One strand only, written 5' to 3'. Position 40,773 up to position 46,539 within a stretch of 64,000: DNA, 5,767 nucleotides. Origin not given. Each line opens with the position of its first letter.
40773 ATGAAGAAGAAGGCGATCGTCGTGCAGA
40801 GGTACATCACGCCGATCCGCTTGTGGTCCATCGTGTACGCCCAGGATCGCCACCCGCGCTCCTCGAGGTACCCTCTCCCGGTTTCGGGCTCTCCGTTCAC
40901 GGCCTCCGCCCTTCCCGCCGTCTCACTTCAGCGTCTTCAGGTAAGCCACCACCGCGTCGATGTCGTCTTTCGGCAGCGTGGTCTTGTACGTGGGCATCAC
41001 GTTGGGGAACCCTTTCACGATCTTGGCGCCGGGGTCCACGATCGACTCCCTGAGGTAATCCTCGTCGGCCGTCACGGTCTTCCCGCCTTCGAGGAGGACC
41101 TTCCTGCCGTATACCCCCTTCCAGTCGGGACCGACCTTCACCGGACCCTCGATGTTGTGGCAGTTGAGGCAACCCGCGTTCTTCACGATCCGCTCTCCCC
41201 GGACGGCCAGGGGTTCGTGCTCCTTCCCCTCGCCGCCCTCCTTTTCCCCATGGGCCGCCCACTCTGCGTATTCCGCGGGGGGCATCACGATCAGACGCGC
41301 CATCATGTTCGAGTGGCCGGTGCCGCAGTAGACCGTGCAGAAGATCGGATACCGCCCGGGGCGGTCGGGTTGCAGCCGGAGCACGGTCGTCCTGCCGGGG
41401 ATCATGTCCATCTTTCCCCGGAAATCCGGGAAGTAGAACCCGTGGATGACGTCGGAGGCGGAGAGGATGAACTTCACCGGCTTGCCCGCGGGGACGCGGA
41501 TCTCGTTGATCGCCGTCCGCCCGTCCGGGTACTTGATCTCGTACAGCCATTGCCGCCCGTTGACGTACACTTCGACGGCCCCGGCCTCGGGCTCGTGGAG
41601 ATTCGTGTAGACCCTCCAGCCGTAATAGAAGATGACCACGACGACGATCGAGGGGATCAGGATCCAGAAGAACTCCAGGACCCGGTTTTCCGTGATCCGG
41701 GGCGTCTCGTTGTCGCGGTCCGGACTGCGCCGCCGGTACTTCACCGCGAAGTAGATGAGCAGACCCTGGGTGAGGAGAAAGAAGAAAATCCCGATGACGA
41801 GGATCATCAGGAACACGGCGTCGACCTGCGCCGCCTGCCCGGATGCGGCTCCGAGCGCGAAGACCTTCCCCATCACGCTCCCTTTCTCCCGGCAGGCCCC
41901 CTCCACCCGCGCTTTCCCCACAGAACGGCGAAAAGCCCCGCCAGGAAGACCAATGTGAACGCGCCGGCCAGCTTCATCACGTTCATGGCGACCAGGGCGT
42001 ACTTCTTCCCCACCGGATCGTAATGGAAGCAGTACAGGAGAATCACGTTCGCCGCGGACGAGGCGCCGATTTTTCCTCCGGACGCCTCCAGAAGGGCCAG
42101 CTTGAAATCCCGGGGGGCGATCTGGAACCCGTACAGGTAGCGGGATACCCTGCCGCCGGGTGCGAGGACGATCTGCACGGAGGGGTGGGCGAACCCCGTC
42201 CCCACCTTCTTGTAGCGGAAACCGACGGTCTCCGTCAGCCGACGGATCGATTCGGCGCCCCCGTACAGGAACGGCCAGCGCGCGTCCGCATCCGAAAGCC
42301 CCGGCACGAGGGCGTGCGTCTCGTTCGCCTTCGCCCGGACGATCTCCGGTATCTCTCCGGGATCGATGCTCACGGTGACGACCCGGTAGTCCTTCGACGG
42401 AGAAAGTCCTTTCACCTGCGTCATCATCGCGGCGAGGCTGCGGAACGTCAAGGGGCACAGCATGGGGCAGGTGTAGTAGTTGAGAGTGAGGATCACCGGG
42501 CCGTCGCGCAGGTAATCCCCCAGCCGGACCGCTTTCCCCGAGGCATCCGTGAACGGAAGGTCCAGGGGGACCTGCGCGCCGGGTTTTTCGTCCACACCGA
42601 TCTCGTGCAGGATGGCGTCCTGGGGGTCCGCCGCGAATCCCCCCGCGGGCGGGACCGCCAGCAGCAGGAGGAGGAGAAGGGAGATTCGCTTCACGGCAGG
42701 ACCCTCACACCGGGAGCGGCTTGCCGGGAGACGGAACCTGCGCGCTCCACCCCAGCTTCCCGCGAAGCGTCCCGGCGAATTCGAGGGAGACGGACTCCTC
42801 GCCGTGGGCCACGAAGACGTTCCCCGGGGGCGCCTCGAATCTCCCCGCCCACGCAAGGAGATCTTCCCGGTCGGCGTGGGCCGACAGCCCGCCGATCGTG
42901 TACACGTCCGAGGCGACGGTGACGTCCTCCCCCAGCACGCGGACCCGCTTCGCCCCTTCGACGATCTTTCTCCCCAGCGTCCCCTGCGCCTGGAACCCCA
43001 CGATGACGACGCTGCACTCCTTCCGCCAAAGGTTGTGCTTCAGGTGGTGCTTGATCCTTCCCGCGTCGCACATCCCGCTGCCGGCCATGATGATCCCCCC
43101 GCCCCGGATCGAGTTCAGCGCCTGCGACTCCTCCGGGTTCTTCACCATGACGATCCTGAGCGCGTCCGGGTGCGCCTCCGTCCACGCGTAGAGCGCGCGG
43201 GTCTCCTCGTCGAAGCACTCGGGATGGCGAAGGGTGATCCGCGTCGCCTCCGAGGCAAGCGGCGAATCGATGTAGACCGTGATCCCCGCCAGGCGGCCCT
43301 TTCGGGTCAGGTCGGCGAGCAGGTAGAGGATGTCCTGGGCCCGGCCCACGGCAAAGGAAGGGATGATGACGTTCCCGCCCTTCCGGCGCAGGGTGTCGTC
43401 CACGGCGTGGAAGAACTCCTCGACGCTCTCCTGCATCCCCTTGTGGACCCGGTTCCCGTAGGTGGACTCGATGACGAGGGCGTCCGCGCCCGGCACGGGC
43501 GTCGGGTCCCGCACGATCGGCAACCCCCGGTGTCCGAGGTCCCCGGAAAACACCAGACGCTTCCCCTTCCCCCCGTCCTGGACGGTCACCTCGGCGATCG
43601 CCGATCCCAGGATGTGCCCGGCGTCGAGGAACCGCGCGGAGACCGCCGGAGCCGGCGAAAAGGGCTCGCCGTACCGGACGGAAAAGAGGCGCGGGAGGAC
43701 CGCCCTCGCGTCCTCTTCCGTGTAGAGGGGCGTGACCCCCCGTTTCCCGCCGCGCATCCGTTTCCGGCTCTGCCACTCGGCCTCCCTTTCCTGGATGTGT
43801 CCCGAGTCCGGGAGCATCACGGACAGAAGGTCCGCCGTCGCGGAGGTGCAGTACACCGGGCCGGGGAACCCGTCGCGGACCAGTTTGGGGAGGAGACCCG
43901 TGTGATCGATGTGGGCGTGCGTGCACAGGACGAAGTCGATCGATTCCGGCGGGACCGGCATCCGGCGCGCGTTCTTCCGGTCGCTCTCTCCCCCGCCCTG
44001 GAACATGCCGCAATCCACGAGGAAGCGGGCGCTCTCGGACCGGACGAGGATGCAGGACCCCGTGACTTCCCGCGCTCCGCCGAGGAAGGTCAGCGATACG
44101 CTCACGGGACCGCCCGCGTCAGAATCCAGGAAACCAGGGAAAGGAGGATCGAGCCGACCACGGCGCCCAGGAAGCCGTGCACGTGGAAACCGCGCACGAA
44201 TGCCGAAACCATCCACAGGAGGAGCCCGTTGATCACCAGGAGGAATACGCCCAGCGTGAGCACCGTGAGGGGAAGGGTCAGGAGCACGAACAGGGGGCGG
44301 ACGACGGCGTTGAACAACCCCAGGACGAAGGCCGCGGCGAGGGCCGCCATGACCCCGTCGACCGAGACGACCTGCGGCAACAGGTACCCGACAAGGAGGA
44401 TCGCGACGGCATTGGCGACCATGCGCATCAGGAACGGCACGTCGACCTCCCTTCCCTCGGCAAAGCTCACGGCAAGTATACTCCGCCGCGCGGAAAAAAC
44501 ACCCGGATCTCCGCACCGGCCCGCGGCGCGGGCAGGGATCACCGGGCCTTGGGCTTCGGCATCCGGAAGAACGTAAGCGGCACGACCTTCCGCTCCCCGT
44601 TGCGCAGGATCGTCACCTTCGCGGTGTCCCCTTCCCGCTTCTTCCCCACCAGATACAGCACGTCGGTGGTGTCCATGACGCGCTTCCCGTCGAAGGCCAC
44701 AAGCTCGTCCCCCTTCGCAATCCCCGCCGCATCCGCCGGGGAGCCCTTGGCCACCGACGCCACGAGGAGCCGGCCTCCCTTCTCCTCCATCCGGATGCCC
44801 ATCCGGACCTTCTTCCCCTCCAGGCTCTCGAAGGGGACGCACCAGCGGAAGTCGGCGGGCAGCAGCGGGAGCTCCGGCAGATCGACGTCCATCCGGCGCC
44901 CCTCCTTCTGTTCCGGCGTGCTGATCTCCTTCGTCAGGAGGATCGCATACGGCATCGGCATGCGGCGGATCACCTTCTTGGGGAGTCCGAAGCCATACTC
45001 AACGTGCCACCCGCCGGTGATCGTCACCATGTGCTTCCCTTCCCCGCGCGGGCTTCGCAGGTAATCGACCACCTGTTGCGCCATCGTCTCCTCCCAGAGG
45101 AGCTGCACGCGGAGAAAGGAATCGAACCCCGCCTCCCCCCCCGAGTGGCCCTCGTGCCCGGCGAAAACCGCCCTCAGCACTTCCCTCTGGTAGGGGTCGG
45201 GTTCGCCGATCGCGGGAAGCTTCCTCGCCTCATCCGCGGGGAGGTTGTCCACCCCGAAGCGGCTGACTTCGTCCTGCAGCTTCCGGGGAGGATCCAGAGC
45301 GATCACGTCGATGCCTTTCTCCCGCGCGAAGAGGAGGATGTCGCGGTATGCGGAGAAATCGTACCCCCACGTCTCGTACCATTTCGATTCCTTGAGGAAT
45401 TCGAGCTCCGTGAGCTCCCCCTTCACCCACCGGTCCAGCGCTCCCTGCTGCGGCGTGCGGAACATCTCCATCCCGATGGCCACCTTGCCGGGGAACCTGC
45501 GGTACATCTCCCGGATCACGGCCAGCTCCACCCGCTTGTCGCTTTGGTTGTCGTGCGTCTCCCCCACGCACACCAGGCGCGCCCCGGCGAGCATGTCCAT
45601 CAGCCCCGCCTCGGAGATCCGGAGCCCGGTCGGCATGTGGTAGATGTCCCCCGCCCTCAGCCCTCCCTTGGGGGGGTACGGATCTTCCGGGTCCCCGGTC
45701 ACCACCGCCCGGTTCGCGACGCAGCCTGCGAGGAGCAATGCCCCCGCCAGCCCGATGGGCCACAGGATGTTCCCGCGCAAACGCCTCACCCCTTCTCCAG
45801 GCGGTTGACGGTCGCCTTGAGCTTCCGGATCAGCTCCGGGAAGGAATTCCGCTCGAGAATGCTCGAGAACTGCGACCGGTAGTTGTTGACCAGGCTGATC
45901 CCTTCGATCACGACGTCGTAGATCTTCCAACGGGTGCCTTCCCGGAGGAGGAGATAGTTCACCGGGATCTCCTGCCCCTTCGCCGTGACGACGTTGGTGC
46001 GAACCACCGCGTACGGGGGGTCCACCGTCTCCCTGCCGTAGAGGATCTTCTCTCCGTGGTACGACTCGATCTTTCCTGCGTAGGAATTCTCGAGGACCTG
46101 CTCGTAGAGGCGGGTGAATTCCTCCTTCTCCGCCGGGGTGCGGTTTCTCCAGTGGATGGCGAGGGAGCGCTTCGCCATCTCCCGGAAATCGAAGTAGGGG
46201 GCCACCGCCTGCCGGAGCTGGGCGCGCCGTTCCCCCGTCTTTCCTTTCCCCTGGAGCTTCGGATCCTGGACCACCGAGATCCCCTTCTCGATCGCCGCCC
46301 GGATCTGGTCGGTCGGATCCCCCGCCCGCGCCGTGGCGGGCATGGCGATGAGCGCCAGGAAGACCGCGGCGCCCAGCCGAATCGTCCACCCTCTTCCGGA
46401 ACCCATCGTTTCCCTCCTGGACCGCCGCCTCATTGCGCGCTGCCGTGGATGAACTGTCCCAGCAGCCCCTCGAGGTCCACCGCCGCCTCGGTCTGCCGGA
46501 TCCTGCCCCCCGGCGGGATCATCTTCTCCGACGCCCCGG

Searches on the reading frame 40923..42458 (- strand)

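Call 78: search_protein_families(library=pfam, proteins=[window:40923-42458:-], max_evalue=0.0001)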
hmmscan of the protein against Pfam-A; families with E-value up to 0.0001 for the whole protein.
window:40923-42458:- (511 aa): 5 families
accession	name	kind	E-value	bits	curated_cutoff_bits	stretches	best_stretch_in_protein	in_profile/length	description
PF00116.26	COX2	-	8.6e-12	45.5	22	1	318-386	46-114/120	Cytochrome C oxidase subunit II, periplasmic domain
PF13473.12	Cupredoxin_1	-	3.1e-09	37.2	27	1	306-376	23-94/104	Cupredoxin-like domain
PF02790.20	COX2_TM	-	7.7e-08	32.8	22.8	1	204-279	11-84/88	Cytochrome C oxidase subunit II, transmembrane domain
PF00034.26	Cytochrom_C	-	6.3e-07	31.1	21.3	1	419-511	2-90/90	Cytochrome c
PF13442.11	Cytochrome_CBB3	-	7.4e-06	26.6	27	1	420-507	5-68/68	Cytochrome C oxidase, cbb3-type, subunit III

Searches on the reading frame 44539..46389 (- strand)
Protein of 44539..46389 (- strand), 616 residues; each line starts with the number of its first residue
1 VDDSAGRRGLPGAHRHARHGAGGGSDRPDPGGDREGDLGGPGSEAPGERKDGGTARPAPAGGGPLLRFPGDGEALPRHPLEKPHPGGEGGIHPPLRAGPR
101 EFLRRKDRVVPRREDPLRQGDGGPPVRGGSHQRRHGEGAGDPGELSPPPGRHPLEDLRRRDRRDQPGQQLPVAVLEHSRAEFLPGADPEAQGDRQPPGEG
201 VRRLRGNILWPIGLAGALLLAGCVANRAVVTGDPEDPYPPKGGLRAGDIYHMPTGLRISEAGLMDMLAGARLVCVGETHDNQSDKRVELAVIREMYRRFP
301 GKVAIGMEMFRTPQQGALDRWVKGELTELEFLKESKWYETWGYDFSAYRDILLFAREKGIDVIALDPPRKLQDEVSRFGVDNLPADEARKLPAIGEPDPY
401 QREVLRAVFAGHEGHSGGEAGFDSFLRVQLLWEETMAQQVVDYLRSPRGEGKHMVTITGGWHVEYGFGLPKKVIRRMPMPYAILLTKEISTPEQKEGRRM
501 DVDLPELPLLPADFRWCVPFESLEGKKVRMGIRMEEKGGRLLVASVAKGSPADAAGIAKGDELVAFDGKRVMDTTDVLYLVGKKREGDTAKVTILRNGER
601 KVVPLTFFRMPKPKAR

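Call 78: search_protein_families(library=pfam, proteins=[window:44539-46389:-], max_evalue=0.0001)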
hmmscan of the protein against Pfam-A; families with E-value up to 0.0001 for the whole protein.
window:44539-46389:- (616 aa): 4 families
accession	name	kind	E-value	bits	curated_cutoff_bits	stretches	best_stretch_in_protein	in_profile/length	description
PF04187.18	Cofac_haem_bdg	-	2.2e-57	194.9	27.7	1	263-472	1-212/213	Haem-binding uptake, Tiki superfamily, ChaN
PF13180.12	PDZ_2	-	9.4e-19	67.9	27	1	529-602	2-75/80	PDZ domain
PF17820.7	PDZ_6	-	2.2e-11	43.8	27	1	543-581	2-40/54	PDZ domain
PF00595.29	PDZ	-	7.4e-05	23.5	23.2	0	526-575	8-61/81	PDZ domain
